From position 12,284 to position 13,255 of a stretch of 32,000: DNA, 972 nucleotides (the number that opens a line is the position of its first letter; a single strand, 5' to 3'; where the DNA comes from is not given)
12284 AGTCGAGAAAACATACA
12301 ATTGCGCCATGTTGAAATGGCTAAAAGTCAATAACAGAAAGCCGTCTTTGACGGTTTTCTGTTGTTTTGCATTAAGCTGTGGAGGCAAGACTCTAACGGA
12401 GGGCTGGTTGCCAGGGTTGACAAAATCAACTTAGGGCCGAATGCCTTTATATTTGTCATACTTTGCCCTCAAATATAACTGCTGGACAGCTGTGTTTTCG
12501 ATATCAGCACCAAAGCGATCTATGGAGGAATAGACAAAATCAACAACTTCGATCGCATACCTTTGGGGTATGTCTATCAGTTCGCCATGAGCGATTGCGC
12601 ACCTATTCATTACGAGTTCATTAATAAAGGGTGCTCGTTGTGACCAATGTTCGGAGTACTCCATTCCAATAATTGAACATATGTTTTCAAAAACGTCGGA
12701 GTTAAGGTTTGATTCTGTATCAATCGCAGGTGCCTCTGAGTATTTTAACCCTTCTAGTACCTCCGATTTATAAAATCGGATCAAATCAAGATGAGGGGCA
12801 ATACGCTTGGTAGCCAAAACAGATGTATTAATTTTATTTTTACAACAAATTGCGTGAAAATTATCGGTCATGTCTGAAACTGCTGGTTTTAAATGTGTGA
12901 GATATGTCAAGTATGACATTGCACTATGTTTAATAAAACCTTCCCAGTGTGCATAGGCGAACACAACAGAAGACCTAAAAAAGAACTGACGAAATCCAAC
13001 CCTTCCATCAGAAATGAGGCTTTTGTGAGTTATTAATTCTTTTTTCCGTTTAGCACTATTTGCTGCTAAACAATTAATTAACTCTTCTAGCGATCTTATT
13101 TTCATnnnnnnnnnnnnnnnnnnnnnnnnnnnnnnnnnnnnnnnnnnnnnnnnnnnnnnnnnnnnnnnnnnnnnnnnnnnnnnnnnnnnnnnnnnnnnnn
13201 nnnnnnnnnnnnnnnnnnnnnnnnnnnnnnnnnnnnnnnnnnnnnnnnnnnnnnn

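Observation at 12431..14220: Translationally coupled DUF262 + HEPN two-gene operon: candidate uncharacterised defence / abortive-infection module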

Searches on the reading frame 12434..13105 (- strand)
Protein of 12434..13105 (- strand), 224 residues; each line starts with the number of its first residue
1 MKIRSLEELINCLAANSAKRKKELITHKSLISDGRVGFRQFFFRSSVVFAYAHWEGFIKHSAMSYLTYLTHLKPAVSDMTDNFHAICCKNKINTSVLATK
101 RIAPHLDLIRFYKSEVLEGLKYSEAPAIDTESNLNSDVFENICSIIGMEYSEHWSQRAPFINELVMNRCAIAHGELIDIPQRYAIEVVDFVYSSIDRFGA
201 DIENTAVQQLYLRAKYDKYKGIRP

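Call 3: search_protein_families(library=pfam, proteins=[window:12434-13105:-], max_evalue=1)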
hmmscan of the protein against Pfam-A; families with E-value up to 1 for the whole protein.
window:12434-13105:- (224 aa): 2 families
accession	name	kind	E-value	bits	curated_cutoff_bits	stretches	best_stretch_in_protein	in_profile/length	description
PF18735.6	HEPN_RiboL-PSP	-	3.9e-25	89.3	28.4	1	17-191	3-178/191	RiboL-PSP-HEPN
PF18737.6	HEPN_MAE_28990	-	6.1e-17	62.9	26.8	1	18-211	10-211/211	MAE_28990/MAE_18760-like HEPN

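Call 4: search_protein_families(library=padloc, proteins=[window:12434-13105:-], max_evalue=1)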
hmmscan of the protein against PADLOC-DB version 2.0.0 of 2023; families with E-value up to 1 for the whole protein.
window:12434-13105:- (224 aa): 0 families

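Call 5: search_protein_families(library=ncbifam, proteins=[window:12434-13105:-], max_evalue=1)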
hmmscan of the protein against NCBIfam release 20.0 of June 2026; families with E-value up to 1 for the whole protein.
window:12434-13105:- (224 aa): 0 families

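Call 16: find_homologous_proteins(query=window:12434-13105:-)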
Query window:12434-13105:- (224 aa): 439 proteins with E <= 0.001 among 577 candidates; the best 120 are listed.
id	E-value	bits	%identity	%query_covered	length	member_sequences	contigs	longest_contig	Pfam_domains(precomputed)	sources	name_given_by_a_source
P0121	1.7e-146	503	100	100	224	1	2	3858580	PF18735.7,PF18737.7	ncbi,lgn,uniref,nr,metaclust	ncbi:hypothetical protein DND132_1736 [Pseudodesulfovibrio mercurii]|uniref:RiboL-PSP-HEPN domain-co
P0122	4.9e-79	283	57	98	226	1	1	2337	PF18735.7,PF18737.7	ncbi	-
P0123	2.5e-57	212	47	95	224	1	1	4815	PF18735.7,PF18737.7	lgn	-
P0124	1.6e-55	206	44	96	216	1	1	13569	PF18735.7,PF18737.7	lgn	-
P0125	8.7e-55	203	46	94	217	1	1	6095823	PF18735.7,PF18737.7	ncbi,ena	-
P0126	2.4e-54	202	44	95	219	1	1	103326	PF18735.7,PF18737.7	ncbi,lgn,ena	-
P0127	2.0e-53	199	45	95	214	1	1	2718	PF18735.7,PF18737.7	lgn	-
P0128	2.3e-52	196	43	95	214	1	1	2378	PF18735.7,PF18737.7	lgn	-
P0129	4.1e-52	195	45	95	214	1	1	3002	PF18735.7,PF18737.7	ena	-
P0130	2.3e-51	192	45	95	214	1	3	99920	PF18735.7,PF18737.7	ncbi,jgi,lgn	ncbi:MAG: MAE_28990/MAE_18760 family HEPN-like nuclease [Bacillota bacterium]|jgi:hypothetical prote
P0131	2.4e-51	192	44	95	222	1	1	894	PF18735.7,PF18737.7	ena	-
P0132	3.5e-51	192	43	95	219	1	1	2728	PF18735.7,PF18737.7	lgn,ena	-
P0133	7.7e-51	191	43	95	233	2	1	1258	PF18735.7,PF18737.7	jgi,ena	-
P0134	7.9e-51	191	45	95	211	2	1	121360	PF18735.7,PF18737.7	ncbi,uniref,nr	ncbi:hypothetical protein KTR66_18220 [Roseococcus sp. SDR]|uniref:MAE_28990/MAE_18760 family HEPN-l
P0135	3.1e-50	189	41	97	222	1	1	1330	PF18735.7,PF18737.7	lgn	-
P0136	4.2e-50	188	44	99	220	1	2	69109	PF18735.7,PF18737.7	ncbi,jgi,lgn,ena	jgi:hypothetical protein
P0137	4.7e-50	188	41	100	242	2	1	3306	PF18735.7,PF18737.7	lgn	-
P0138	9.2e-50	187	40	96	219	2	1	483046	PF18735.7,PF18737.7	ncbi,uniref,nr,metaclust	ncbi:MAE_28990/MAE_18760 family HEPN-like nuclease [Desulfatibacillum aliphaticivorans]|uniref:MAE_2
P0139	9.2e-50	187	42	95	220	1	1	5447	PF18735.7,PF18737.7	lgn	-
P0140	5.5e-49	185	43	96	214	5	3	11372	PF18735.7,PF18737.7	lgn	-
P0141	6.0e-49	184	43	96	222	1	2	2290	PF18735.7,PF18737.7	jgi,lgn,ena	-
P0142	2.0e-48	183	43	96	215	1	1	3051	PF18735.7,PF18737.7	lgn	-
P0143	2.3e-48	183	42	95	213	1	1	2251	PF18735.7,PF18737.7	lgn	-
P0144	2.9e-48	182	43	96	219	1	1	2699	PF18735.7,PF18737.7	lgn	-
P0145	3.5e-48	182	43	95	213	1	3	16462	PF18735.7,PF18737.7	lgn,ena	-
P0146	7.2e-48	181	43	96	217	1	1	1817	PF18735.7,PF18737.7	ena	-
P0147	1.4e-47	180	43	96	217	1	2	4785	PF18735.7,PF18737.7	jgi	jgi:hypothetical protein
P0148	1.9e-47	180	40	95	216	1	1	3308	PF18735.7,PF18737.7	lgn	-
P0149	2.9e-47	179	41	95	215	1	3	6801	PF18735.7,PF18737.7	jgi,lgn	jgi:hypothetical protein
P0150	1.0e-46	177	41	96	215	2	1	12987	PF18735.7,PF18737.7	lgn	-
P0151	2.9e-46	176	43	95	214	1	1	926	PF18735.7,PF18737.7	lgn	-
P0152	5.1e-46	175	43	96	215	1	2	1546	PF18735.7,PF18737.7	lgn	-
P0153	5.5e-46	175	41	96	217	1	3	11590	PF18735.7,PF18737.7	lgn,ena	-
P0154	9.4e-46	174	40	95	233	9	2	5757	PF18735.7,PF18737.7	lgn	-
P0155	2.1e-45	173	43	96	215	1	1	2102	PF18735.7,PF18737.7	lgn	-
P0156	3.0e-45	172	43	95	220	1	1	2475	PF18735.7,PF18737.7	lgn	-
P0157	3.8e-44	169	40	95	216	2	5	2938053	PF18735.7,PF18737.7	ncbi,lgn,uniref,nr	ncbi:MAG: hypothetical protein CDV28_13917 [Candidatus Electronema aureum]|uniref:RiboL-PSP-HEPN dom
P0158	3.9e-44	169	41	95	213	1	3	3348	PF18735.7,PF18737.7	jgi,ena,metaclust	metaclust:\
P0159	4.5e-44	168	45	74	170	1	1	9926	PF18735.7,PF18737.7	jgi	jgi:hypothetical protein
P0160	1.3e-43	167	38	95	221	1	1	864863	PF18735.7,PF18737.7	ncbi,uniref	ncbi:MAE_28990/MAE_18760 family HEPN-like nuclease [Halomonas sp. HMF6819]|uniref:MAE_28990/MAE_1876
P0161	5.9e-43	165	43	76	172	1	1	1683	PF18735.7,PF18737.7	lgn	-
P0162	1.4e-42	164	40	92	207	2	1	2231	PF18735.7,PF18737.7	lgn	-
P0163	1.7e-42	163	38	95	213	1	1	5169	PF18735.7,PF18737.7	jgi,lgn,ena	-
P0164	2.0e-42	163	41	95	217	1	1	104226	PF18735.7,PF18737.7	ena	-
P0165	2.7e-42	163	38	96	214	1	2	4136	PF18735.7,PF18737.7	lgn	-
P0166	7.4e-41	158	40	95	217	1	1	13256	PF18735.7,PF18737.7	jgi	jgi:hypothetical protein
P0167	9.1e-41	158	43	76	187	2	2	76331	PF18735.7,PF18737.7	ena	-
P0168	2.9e-37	146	43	96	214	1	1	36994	PF18735.7,PF18737.7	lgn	-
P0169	5.1e-36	142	35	95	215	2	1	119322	PF18735.7,PF18737.7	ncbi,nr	ncbi:MAG: MAE_28990/MAE_18760 family HEPN-like nuclease [Verrucomicrobiota bacterium JB022]|nr:MAE_2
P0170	5.3e-35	139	37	96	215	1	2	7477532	PF18735.7,PF18737.7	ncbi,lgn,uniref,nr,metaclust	ncbi:hypothetical protein JI735_08360 [Paenibacillus sonchi]|uniref:RiboL-PSP-HEPN domain-containing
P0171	8.3e-35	138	36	96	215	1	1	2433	PF18735.7,PF18737.7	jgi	jgi:type II secretory pathway predicted ATPase ExeA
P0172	1.5e-33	134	38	95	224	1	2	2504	PF18735.7,PF18737.7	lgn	-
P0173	1.6e-33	134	34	96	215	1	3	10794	PF18735.7,PF18737.7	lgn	-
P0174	1.2e-30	125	36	95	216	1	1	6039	PF18735.7,PF18737.7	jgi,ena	-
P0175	1.9e-29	121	33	96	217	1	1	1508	PF18735.7,PF18737.7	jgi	jgi:hypothetical protein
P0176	3.5e-29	120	37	92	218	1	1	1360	PF18735.7,PF18737.7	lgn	-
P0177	6.9e-29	119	35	96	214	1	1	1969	PF18735.7,PF18737.7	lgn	-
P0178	2.9e-28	117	35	99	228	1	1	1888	PF18735.7,PF18737.7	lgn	-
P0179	5.2e-28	116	37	93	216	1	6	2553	PF18735.7,PF18737.7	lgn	-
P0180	6.7e-28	116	37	94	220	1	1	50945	PF18735.7,PF18737.7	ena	-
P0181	6.9e-28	116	35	96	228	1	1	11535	PF18735.7,PF18737.7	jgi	jgi:hypothetical protein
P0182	8.6e-28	115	35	94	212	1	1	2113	PF18735.7,PF18737.7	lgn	-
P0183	9.4e-28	115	37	93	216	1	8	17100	PF18735.7,PF18737.7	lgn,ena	-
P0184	1.0e-27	115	35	95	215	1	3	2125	PF18735.7,PF18737.7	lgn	-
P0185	1.7e-27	114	32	96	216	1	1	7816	PF18735.7,PF18737.7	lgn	-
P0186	3.0e-27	113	35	95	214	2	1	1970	PF18735.7,PF18737.7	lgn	-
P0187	4.4e-27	113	35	95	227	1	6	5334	PF18735.7,PF18737.7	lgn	-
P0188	4.8e-27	113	38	95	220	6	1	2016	PF18735.7,PF18737.7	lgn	-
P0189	7.3e-27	112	35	95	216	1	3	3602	PF18735.7,PF18737.7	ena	-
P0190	7.3e-27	112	33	92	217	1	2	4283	PF18735.7,PF18737.7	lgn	-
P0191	1.2e-26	112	34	93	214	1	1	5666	PF18735.7,PF18737.7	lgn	-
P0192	1.3e-26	111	35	95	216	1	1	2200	PF18735.7,PF18737.7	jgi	jgi:hypothetical protein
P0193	1.4e-26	111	35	96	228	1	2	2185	PF18735.7,PF18737.7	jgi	jgi:hypothetical protein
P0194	1.5e-26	111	35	94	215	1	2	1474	PF18735.7,PF18737.7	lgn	-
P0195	1.6e-26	111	34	96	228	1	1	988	PF18735.7,PF18737.7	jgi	jgi:MAE_28990/MAE_18760-like HEPN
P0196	1.9e-26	111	33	94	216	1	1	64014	PF18735.7,PF18737.7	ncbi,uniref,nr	ncbi:hypothetical protein GTO91_14250 [Heliobacterium undosum]|uniref:RiboL-PSP-HEPN domain-containi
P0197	1.9e-26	111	35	96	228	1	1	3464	PF18735.7,PF18737.7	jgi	jgi:hypothetical protein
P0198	2.9e-26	110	34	96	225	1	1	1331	PF18735.7,PF18737.7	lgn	-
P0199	3.3e-26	110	35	96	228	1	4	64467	PF18735.7,PF18737.7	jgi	jgi:MAE_28990/MAE_18760-like HEPN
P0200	4.2e-26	110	34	95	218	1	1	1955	PF18735.7,PF18737.7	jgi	-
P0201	1.1e-25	108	32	95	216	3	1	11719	PF18735.7,PF18737.7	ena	-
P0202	1.3e-25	108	35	96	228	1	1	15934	PF18735.7,PF18737.7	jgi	jgi:hypothetical protein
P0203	1.8e-25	108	34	96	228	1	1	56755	PF18735.7,PF18737.7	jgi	jgi:hypothetical protein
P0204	3.4e-25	107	40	78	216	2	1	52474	PF18735.7,PF18737.7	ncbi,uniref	ncbi:MAE_28990/MAE_18760 family HEPN-like nuclease [Vibrio vulnificus]|uniref:MAE_28990/MAE_18760 fa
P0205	5.2e-25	106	32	96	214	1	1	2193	PF18735.7,PF18737.7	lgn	-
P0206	5.8e-25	106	32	94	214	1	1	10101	PF18735.7,PF18737.7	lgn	-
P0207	6.8e-25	106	35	95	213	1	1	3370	PF18735.7,PF18737.7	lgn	-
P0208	8.2e-25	106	36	96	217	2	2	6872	PF18735.7,PF18737.7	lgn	-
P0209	8.8e-25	105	36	95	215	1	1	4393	PF18735.7,PF18737.7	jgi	jgi:hypothetical protein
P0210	1.1e-24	105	33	96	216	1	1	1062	PF18735.7,PF18737.7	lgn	-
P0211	1.3e-24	105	32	95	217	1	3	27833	PF18735.7,PF18737.7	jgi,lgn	jgi:hypothetical protein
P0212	1.4e-24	105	35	95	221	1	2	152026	PF18735.7,PF18737.7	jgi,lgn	-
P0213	1.5e-24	105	35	94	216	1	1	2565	PF18735.7,PF18737.7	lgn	-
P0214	1.6e-24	105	34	95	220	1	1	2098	PF18735.7,PF18737.7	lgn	-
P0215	2.1e-24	104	33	92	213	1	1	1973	PF18735.7,PF18737.7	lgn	-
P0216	2.2e-24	104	33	95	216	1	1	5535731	PF18735.7,PF18737.7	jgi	jgi:hypothetical protein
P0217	2.2e-24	104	33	95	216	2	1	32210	PF18735.7,PF18737.7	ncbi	ncbi:MAG: MAE_28990/MAE_18760 family HEPN-like nuclease [Xenococcaceae cyanobacterium]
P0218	2.6e-24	104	37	98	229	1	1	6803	PF18735.7,PF18737.7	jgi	-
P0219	3.3e-24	104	33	95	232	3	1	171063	PF18735.7,PF18737.7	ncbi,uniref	ncbi:MAE_28990/MAE_18760 family HEPN-like nuclease [Mitsuaria sp. CC2]|uniref:MAE_28990/MAE_18760 fa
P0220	3.5e-24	103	34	94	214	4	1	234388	PF18735.7,PF18737.7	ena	-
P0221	3.6e-24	103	36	94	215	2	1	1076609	PF18735.7,PF18737.7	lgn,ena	-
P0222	4.2e-24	103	31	95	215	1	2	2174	PF18735.7,PF18737.7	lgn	-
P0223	4.6e-24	103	35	95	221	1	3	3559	PF18735.7,PF18737.7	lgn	-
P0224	5.6e-24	103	33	96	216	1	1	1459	PF18735.7,PF18737.7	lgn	-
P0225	6.2e-24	103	30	96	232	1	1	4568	PF18735.7,PF18737.7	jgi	-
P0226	6.5e-24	103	34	95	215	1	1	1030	PF18735.7,PF18737.7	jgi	jgi:hypothetical protein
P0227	7.5e-24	102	33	95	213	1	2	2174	PF18735.7,PF18737.7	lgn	-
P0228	8.1e-24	102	34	92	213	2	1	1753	PF18735.7,PF18737.7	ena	-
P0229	8.8e-24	102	33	95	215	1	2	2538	PF18735.7,PF18737.7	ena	-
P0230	9.3e-24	102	37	94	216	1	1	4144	PF18735.7,PF18737.7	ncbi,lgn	-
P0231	9.3e-24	102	33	95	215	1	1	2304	PF18735.7,PF18737.7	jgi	jgi:hypothetical protein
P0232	1.2e-23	102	31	95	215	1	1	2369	PF18735.7,PF18737.7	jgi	jgi:hypothetical protein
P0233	1.6e-23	101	32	95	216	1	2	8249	PF18735.7,PF18737.7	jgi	jgi:MAE_28990/MAE_18760-like HEPN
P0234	2.3e-23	101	38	94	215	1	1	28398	PF18735.7,PF18737.7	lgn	-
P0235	3.0e-23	100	31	96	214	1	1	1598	PF18735.7,PF18737.7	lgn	-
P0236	3.3e-23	100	32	95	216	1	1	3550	PF18735.7,PF18737.7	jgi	jgi:hypothetical protein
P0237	3.5e-23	100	30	95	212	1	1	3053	PF18735.7,PF18737.7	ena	-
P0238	3.8e-23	100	36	90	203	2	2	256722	PF18735.7,PF18737.7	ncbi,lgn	ncbi:MAG: MAE_28990/MAE_18760 family HEPN-like nuclease [Pseudomonadota bacterium]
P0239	3.9e-23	100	32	95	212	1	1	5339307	PF18735.7,PF18737.7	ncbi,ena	-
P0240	3.9e-23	100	32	96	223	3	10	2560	PF18735.7,PF18737.7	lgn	-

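Call 24: find_related_loci(query=A2, collection=genome_contigs, flank=6000)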
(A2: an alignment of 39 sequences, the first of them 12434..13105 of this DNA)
Query A2 (224 aa) in genome_contigs; peptide patterns used: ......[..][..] (x = any residue, [..] = any of these).
600 stretches matched a pattern (row limit reached: there are more); 593 encode a relative of the query (tblastn E <= 1e-3); the best 80 are kept; 80 distinct loci.
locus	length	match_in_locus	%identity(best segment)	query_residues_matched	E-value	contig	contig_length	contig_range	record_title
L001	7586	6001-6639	44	1-213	5e-61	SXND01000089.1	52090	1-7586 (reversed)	MAG: Proteobacteria bacterium isolate F1-120-MAGs186 F1-120__c266831, whole genome shotgun sequence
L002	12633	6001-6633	46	4-213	1e-60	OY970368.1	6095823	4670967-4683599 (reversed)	MAG: uncultured cyanobacterium isolate MFD04716.bin.1.71 genome assembly, chromosome: 1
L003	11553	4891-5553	40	1-222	5e-57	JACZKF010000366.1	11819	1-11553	MAG: Desulfuromonadales bacterium isolate MAG38 geobacteraceae_2_contig_851281, whole genome shotgun sequence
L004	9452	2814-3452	41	1-213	4e-52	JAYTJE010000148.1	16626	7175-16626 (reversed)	MAG: Nitrospirota bacterium isolate GFS_2908 GFS_2908_147, whole genome shotgun sequence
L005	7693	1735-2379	39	2-217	9e-50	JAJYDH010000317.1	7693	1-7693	MAG: Planctomycetota bacterium isolate BP9.bin90 NODE_20377_length_7693_cov_1.314830, whole genome shotgun sequence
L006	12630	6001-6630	45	1-213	3e-56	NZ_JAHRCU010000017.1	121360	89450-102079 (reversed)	Roseococcus sp. SDR contig00017, whole genome shotgun sequence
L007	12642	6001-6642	39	1-212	1e-48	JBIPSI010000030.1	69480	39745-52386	MAG: Spirulina sp. isolate Cam_3-MAG04 sequence30, whole genome shotgun sequence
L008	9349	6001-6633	36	2-213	7e-45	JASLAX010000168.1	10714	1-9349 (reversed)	MAG: Longimicrobiaceae bacterium isolate CMU.bins.247 k141_14514026, whole genome shotgun sequence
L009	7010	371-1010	48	2-213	1e-44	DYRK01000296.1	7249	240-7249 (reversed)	MAG TPA_asm: Desulfatirhabdium butyrativorans isolate SulCav_GS10_10_47_57 SulCav_GS10_10_19938_length_7249_cov_31_09327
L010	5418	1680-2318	36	1-213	2e-43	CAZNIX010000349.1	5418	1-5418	MAG TPA_asm: uncultured Thermoanaerobaculia bacterium isolate binchicken_co395_33 genome assembly, contig: NODE_8546_len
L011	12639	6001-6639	39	1-213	3e-49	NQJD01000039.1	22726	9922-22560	MAG: Candidatus Electronema aureum isolate GS Contig139, whole genome shotgun sequence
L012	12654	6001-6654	43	1-217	3e-54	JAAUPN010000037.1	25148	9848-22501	MAG: Coleofasciculaceae cyanobacterium RL_1_1 NODE_208_length_25148_cov_2.854562, whole genome shotgun sequence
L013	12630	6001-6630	41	1-211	3e-43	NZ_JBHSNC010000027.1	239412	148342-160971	Cohnella yongneupensis strain KACC 11768 platanus_K_default_27, whole genome shotgun sequence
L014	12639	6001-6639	36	1-212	6e-35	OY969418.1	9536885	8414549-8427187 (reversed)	MAG: uncultured Acidobacteriota bacterium isolate MFD09212.bin.c.1 genome assembly, chromosome: 1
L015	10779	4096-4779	31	1-224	2e-32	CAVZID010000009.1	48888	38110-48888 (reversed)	MAG: uncultured Bacteroidetes bacterium isolate MFD02416.bin.2.172 genome assembly, contig: contig_10963, whole genome s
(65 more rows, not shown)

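Call 29: predict_structure(alignment_id=A2)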
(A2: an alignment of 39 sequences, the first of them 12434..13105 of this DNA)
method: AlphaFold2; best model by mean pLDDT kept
length: 224 residues; sequences in the alignment: 39
mean_pLDDT: 93.5   pTM: 0.89
mean pLDDT of the five models: 93.5, 92.8, 92.2, 91.6, 90.8
residues with pLDDT >= 90: 182; 70-90: 35; 50-70: 7; < 50: 0
segments of 3 or more residues with pLDDT < 50: none
pLDDT, mean of each block of 10 residues (from residue 1): 94 98 97 92 98 97 97 94 92 89 91 74 83 93 95 96 98 97 98 98 98 94 75
secondary structure, 60 per line:
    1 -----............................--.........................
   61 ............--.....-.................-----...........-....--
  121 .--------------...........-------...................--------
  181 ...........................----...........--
elements in order: H6-33 H36-72 H81-97 H103-113 H115-118 H136-146 H154-172 H181-207 H213-222

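Call 36: fold_search(model_id=the predicted structure, library=pdb)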
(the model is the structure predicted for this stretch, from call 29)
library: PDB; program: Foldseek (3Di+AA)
matches with E <= 10: 123; with E <= 0.001: 0
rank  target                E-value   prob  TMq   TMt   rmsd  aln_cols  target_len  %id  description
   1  5k7v_A                5.4e-01  0.12  0.17  0.14  23.3       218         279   14  Computational Design of Self-Assembling Cyclic Protein Homooligomers (released 2017-04-12)
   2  5jr9_A                1.0e+00  0.09  0.16  0.18  21.0       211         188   11  Crystal structure of apo-NeC3PO (released 2016-09-28)
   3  5jr9_B                1.2e+00  0.08  0.16  0.18  21.1       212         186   11  Crystal structure of apo-NeC3PO (released 2016-09-28)
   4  7a5p_T                1.3e+00  0.10  0.17  0.15  23.4       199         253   14  Human C Complex Spliceosome - Medium-resolution PERIPHERY (released 2020-10-14)
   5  5jr9_C                1.4e+00  0.08  0.16  0.18  20.8       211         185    9  Crystal structure of apo-NeC3PO (released 2016-09-28)
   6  5gtm_A                1.5e+00  0.10  0.21  0.11  21.8       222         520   14  Modified human MxA, nucleotide-free form (released 2017-05-31)
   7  5jr9_D                1.6e+00  0.07  0.15  0.18  21.1       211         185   11  Crystal structure of apo-NeC3PO (released 2016-09-28)
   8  5jrc_A                1.6e+00  0.07  0.16  0.18  19.9       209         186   10  Crystal structure of NeC3PO in complex with ssRNA. (released 2016-09-28)
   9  4x0r_B                1.9e+00  0.06  0.15  0.16  21.9       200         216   11  Crystal structure of human MxB stalk domain (released 2014-12-10)
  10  7d3e_A                2.1e+00  0.08  0.22  0.06  23.0       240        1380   12  Cryo-EM structure of human DUOX1-DUOXA1 in low-calcium state (released 2020-12-09)
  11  2ap3                  2.3e+00  0.09  0.20  0.22  20.6       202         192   12  1.6 A Crystal Structure of a Conserved Protein of Unknown Function from Staphylococcus aureus (released 2005-09-27)
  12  8g9k_A                2.3e+00  0.08  0.17  0.19  21.7       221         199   12  Geometrically programmable nanomaterial construction using regularized protein building blocks (released 2024-03-13)
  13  4wyv_A                2.4e+00  0.04  0.15  0.16  19.4       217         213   16  Crystal Structure of Human Translin in Open Conformation (released 2014-11-26)
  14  5jre_B                2.5e+00  0.06  0.16  0.18  20.1       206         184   10  Crystal structure of NeC3PO in complex with ssDNA. (released 2016-09-28)
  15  2oer_A                2.8e+00  0.07  0.17  0.21  16.8       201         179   10  Probable Transcriptional Regulator from Pseudomonas aeruginosa (released 2007-01-30)
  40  4kik_A                4.7e+00  0.02  0.14  0.06  31.6       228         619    7  Human IkB kinase beta (released 2013-06-26)
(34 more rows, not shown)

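Call 37: search_solved_structures(query=A2, max_evalue=10, show_alignments=2)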
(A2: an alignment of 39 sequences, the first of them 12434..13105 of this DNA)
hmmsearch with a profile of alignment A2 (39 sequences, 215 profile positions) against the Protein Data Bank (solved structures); distinct sequences matched with E-value up to 10: 0.

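Call 39: search_protein_families(library=padloc, alignment_id=A2, max_evalue=1)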
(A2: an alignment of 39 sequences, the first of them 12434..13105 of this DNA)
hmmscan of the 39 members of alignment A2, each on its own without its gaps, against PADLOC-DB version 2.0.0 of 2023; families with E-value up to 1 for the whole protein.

A. member 1, window:12434-13105:- (224 aa): 0 families

B. families by the number of members that match (of 39 scanned): 13 families
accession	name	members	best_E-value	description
PDLC01467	Cas13a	3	0.0052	CAS-VI-A; effector__SPE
PDLC01801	CARF1--CARF_HEPN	2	0.0016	-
PDLC01796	CARF1--CARF_HEPN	1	0.00037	-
PDLC01360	Csx1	1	0.0023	CAS-III; associated_signaling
PDLC01809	CARF1--CARF_HEPN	1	0.0043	-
PDLC01031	Csx1/Csm6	1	0.0052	CARF+HEPN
PDLC01362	Cmr5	1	0.0052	CAS-III-B; effector_SS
PDLC00240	LmuA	1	0.0098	DUF4297 domain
PDLC00462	JetA1|JetA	1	0.011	DUF5716 domain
PDLC03139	Specificity_I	1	0.029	Type I specificity subunit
PDLC01681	Cas13a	1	0.033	Cas13a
PDLC01641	Cmr5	1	0.034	CAS-III-B; effector_SS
PDLC02284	AbiEi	1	0.097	AbiEi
